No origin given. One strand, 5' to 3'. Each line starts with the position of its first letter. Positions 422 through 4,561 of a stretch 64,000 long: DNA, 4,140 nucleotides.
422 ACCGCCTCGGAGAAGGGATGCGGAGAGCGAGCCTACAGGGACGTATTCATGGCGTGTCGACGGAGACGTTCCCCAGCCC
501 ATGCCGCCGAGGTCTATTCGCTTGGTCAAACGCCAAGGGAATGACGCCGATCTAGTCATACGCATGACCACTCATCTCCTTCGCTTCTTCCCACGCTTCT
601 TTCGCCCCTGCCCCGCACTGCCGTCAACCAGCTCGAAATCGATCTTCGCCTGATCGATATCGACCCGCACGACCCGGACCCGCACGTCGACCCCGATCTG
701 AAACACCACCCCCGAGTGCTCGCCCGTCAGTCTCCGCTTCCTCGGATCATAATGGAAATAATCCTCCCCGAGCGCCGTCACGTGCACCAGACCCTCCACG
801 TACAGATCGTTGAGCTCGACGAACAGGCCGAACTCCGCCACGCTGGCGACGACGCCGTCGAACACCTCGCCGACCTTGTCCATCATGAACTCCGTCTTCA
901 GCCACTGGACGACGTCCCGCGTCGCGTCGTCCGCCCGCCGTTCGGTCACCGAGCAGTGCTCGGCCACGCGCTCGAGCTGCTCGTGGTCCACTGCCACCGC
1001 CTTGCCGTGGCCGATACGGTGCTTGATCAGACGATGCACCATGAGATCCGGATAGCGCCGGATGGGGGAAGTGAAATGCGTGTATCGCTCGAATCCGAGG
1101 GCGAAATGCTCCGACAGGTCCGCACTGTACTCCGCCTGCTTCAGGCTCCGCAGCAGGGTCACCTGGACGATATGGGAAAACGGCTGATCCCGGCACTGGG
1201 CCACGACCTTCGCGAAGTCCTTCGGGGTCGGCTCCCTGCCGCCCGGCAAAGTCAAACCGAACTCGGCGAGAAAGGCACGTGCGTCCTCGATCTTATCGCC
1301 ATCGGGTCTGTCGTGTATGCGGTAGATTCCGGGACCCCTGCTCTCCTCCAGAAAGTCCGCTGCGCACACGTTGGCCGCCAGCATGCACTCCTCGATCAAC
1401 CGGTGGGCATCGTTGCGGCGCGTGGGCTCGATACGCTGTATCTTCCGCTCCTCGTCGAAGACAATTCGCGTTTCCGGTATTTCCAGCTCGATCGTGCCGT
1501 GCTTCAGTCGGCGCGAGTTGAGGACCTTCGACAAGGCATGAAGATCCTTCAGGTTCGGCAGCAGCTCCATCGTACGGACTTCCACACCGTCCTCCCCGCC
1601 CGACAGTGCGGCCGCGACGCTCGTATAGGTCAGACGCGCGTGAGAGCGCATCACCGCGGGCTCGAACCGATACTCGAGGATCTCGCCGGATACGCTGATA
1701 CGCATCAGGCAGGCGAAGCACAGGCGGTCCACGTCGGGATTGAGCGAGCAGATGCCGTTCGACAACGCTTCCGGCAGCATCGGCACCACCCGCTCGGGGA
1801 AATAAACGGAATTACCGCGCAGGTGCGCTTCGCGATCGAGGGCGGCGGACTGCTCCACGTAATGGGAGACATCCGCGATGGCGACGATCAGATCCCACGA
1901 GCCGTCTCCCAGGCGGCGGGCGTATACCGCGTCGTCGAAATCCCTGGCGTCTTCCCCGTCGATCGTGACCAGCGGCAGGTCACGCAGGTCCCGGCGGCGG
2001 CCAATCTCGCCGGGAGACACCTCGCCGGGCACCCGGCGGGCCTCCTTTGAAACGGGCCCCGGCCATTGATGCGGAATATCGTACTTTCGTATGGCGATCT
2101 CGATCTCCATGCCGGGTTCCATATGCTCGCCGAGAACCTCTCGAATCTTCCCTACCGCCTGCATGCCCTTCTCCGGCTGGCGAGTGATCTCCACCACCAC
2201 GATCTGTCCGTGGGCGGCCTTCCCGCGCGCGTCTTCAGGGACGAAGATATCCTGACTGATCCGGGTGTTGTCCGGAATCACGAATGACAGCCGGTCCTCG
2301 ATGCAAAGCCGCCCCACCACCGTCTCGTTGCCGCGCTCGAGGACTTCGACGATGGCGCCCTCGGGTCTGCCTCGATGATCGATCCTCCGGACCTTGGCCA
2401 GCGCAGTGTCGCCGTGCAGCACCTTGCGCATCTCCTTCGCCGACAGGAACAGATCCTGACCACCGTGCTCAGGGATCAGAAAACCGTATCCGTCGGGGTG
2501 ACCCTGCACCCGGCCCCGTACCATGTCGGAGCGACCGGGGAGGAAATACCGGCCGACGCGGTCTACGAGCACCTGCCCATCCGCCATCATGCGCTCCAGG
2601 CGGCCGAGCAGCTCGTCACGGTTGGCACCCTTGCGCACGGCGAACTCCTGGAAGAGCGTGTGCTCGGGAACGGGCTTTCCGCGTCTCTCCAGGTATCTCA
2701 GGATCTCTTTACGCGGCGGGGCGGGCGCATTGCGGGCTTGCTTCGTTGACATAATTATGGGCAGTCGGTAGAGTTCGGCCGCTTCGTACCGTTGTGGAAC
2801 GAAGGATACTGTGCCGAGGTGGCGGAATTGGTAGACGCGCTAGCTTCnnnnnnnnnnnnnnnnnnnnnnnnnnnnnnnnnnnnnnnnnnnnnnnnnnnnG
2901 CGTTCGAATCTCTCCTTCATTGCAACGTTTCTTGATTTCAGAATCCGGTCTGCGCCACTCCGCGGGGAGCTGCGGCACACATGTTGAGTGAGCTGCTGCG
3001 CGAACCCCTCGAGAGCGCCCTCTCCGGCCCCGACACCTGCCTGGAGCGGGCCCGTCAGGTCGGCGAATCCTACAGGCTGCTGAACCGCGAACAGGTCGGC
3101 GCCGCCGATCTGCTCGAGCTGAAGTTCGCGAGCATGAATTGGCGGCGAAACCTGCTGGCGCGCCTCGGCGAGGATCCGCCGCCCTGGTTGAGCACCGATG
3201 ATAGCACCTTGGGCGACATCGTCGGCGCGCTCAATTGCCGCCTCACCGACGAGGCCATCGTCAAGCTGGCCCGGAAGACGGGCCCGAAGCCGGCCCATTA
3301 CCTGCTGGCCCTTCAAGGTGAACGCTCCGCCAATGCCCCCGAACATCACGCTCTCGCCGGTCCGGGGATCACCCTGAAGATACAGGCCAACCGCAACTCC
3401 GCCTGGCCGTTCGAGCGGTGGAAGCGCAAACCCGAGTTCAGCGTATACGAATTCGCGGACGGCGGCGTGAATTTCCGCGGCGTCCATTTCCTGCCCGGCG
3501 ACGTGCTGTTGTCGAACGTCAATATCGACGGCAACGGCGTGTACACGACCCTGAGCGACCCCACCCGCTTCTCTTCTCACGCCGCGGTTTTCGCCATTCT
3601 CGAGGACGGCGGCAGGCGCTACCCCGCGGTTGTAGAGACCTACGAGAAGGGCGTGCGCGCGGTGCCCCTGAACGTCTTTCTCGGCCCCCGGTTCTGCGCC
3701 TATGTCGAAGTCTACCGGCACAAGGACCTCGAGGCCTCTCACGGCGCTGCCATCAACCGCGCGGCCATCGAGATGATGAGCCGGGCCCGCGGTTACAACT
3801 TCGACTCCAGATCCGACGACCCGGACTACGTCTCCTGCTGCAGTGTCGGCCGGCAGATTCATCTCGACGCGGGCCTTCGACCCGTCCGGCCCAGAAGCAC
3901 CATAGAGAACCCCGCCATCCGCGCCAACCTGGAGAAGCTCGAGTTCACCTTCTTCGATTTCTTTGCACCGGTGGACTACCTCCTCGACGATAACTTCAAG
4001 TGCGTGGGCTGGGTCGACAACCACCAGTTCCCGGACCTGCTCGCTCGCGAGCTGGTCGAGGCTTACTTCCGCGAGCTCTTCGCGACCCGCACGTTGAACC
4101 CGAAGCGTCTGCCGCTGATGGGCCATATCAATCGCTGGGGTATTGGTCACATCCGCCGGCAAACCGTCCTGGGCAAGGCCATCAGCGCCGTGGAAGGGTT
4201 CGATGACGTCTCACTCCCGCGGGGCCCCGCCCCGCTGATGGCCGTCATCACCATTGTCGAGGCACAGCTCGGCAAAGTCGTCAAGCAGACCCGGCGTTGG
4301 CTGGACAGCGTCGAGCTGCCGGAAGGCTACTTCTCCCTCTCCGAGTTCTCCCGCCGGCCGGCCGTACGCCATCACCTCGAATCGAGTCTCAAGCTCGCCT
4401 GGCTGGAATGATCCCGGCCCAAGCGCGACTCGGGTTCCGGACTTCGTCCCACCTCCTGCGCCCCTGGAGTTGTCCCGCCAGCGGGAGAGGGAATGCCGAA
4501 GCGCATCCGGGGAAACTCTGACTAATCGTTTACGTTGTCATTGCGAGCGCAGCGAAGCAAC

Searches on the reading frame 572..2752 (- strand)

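Call 98: search_protein_families(library=pfam, proteins=[window:572-2752:-], max_evalue=0.00001)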
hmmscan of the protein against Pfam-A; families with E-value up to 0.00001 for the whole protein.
window:572-2752:- (726 aa): 4 families
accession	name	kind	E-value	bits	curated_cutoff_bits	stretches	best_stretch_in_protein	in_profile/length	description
PF00773.25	RNB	-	5.4e-111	371.4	29.3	1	253-578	1-322/326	RNB domain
PF17876.7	CSD2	-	4e-35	120.2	26.2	1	157-231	1-74/74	Cold shock domain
PF08206.17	OB_RNB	-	1.6e-26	92.2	24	1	80-137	1-58/58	Ribonuclease B OB domain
PF00575.29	S1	-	2e-11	44.6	22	1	626-707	3-72/74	S1 RNA binding domain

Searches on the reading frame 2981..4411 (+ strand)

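Call 98: search_protein_families(library=pfam, proteins=[window:2981-4411:+], max_evalue=0.00001)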
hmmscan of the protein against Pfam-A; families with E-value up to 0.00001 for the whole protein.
window:2981-4411:+ (476 aa): 1 family
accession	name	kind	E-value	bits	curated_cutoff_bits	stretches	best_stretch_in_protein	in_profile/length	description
PF05708.18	Peptidase_C92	-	6.6e-07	30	27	1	172-279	4-105/166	Permuted papain-like amidase enzyme, YaeF/YiiX, C92 family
